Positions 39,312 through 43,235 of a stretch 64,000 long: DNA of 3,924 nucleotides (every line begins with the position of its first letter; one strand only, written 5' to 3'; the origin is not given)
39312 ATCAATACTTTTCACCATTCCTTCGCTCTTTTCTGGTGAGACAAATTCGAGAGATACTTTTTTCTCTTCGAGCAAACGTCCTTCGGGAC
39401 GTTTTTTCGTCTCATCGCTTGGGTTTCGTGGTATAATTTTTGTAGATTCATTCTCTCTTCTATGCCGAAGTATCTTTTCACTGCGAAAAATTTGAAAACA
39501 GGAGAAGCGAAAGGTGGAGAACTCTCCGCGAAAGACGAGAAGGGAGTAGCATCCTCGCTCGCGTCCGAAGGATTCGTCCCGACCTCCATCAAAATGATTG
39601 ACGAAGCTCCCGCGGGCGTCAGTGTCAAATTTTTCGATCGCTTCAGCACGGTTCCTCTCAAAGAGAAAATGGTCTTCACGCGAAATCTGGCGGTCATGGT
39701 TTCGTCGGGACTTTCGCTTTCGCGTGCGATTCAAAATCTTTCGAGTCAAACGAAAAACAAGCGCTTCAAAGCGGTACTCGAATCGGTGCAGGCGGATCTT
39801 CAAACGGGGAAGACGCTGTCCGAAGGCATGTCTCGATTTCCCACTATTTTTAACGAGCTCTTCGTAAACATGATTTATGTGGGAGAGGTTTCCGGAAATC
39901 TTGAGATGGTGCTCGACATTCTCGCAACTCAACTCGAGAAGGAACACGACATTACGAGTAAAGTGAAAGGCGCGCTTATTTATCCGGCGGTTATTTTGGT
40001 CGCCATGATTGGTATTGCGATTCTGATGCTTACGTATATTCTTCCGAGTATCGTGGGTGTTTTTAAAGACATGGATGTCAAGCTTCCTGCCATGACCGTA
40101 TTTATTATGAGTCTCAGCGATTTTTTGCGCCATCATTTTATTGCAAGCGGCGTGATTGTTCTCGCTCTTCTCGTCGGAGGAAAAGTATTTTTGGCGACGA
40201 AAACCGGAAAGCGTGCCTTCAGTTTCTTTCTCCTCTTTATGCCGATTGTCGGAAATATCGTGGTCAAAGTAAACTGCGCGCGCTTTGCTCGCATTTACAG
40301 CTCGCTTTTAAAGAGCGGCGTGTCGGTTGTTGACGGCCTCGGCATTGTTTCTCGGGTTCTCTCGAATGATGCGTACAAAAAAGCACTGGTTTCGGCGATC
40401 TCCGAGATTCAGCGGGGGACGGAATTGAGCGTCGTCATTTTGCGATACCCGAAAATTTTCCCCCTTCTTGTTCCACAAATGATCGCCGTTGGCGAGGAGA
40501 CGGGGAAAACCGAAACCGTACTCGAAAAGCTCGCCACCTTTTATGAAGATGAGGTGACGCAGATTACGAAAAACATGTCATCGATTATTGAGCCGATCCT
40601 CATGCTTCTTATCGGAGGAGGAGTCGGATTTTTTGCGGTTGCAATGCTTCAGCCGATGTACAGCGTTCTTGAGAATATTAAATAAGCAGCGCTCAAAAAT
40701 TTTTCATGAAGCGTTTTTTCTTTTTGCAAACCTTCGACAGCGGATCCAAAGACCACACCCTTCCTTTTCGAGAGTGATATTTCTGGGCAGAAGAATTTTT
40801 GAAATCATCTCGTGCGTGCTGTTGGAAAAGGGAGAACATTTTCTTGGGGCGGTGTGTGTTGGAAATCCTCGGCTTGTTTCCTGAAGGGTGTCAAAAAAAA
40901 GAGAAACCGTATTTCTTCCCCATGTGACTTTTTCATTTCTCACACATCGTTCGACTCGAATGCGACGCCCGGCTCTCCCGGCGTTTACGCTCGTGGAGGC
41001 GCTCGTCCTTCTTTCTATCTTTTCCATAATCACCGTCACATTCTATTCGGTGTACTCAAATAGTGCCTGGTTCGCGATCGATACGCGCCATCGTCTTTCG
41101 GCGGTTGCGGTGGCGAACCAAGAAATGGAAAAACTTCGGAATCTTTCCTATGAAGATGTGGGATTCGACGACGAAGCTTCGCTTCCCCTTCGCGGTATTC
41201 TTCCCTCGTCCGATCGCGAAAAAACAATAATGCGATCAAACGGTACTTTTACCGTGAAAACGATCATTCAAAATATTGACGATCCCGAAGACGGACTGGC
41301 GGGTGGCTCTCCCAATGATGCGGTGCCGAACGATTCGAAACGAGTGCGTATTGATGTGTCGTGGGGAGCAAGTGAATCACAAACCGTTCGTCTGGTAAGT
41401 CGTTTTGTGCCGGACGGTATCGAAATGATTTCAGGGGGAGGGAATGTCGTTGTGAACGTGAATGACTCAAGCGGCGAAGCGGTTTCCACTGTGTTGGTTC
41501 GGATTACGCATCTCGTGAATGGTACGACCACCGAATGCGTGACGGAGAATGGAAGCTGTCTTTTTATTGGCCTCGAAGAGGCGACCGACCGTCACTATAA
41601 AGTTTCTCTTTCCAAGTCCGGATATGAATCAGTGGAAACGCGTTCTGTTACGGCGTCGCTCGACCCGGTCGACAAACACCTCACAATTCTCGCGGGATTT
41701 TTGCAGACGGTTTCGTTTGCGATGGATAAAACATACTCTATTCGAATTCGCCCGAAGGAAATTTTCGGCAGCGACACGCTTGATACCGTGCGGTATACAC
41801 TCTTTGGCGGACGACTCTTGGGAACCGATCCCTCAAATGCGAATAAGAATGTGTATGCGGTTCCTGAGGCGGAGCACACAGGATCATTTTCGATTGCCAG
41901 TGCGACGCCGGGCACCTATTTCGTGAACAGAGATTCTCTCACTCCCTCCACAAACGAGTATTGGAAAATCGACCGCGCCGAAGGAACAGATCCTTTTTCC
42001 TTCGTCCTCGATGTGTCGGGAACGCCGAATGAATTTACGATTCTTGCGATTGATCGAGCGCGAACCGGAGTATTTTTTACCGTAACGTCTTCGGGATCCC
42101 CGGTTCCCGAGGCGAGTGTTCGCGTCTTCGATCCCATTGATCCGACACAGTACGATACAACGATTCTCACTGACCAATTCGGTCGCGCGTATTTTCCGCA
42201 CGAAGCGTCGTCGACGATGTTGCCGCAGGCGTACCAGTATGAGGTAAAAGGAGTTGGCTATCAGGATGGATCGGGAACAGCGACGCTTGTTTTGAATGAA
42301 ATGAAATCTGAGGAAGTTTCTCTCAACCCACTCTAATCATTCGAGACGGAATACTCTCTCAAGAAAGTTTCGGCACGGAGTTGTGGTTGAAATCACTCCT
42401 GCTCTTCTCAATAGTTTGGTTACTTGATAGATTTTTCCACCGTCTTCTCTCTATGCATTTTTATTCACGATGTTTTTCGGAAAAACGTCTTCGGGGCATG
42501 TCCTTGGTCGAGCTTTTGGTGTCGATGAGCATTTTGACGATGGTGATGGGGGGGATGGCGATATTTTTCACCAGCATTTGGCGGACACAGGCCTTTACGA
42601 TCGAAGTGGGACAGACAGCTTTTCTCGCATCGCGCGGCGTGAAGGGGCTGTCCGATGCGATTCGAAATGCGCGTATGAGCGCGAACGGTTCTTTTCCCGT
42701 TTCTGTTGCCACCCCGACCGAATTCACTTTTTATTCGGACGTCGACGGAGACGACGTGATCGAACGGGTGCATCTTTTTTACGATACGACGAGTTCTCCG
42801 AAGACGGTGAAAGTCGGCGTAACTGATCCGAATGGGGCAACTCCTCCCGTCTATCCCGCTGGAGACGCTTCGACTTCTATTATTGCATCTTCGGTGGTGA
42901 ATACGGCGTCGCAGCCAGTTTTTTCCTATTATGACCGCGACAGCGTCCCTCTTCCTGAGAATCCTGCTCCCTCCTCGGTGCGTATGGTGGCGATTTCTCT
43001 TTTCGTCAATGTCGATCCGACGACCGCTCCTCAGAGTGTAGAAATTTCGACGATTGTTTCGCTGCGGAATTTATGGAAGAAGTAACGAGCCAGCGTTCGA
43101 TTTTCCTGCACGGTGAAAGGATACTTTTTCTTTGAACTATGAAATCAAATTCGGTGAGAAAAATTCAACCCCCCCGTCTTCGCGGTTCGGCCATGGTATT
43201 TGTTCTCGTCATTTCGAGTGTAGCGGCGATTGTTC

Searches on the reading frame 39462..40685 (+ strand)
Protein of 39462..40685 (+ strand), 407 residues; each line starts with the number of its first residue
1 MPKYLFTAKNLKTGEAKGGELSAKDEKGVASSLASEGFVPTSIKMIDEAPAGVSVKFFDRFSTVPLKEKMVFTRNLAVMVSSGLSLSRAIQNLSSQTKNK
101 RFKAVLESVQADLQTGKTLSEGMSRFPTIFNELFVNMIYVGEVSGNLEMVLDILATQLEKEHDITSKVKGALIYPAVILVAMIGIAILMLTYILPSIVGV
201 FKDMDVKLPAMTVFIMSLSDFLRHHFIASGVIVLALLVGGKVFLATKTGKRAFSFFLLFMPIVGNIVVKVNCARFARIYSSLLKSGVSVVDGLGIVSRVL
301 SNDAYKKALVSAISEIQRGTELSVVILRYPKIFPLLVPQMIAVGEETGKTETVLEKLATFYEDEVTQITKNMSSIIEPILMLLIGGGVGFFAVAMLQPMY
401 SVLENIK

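Call 21: search_protein_families(library=pfam, proteins=[window:39462-40685:+])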
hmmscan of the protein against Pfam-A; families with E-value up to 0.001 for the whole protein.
window:39462-40685:+ (407 aa): 1 family
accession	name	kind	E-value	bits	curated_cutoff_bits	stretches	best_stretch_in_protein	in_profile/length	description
PF00482.28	T2SSF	-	3.7e-59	198.6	25.2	2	72-195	1-125/125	Type II secretion system (T2SS), protein F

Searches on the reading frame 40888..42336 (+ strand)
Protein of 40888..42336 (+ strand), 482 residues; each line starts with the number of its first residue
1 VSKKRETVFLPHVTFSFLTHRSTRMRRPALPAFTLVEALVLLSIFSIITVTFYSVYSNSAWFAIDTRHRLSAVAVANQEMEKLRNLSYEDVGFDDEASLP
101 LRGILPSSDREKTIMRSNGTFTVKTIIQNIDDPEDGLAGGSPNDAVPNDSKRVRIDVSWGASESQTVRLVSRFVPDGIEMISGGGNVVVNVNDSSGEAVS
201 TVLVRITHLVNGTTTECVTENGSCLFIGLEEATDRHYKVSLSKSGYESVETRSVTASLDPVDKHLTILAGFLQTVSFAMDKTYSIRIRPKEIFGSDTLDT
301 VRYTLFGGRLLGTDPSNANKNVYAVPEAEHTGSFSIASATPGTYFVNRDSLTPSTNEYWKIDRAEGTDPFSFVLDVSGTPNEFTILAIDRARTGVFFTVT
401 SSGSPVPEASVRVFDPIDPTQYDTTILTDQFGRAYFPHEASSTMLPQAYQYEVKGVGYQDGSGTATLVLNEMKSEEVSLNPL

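Call 22: search_protein_families(library=pfam, proteins=[window:40888-42336:+])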
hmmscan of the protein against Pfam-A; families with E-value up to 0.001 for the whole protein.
window:40888-42336:+ (482 aa): 1 family
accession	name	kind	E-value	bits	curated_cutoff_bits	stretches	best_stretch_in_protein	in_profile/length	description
PF13620.12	CarboxypepD_reg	-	1.9e-09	38.2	32.3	1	189-258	4-71/82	Carboxypeptidase regulatory-like domain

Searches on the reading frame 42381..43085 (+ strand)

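Call 22: search_protein_families(library=pfam, proteins=[window:42381-43085:+])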
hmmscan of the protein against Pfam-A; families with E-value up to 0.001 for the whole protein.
window:42381-43085:+ (234 aa): 1 family
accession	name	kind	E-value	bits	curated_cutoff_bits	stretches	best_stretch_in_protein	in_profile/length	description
PF07963.17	N_methyl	-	1.1e-05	25.3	21.2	1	36-59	3-26/27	Prokaryotic N-terminal methylation motif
